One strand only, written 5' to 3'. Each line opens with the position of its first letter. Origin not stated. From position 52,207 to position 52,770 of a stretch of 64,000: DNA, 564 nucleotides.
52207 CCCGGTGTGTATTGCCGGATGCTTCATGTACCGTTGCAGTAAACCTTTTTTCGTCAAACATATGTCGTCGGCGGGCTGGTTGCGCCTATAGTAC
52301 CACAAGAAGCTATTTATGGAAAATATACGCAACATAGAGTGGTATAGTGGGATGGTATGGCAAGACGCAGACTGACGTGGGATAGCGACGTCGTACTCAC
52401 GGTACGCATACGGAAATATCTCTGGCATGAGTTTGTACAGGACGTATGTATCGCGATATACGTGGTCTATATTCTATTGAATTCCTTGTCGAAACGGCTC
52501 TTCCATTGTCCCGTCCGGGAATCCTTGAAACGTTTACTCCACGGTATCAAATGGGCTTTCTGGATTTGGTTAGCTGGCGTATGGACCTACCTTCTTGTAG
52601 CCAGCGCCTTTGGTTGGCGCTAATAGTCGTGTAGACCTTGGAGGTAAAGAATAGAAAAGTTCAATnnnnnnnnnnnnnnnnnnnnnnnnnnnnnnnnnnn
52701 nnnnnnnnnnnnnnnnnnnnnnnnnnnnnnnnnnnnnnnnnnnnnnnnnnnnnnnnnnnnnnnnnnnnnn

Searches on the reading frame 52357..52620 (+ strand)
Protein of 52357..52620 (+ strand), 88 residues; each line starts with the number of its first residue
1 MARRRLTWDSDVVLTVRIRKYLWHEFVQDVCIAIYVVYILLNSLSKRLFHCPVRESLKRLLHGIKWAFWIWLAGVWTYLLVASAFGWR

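Call 64: search_protein_families(library=pfam, proteins=[window:52357-52620:+], max_evalue=0.01)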
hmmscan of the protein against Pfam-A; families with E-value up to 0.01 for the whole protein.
window:52357-52620:+ (88 aa): 0 families
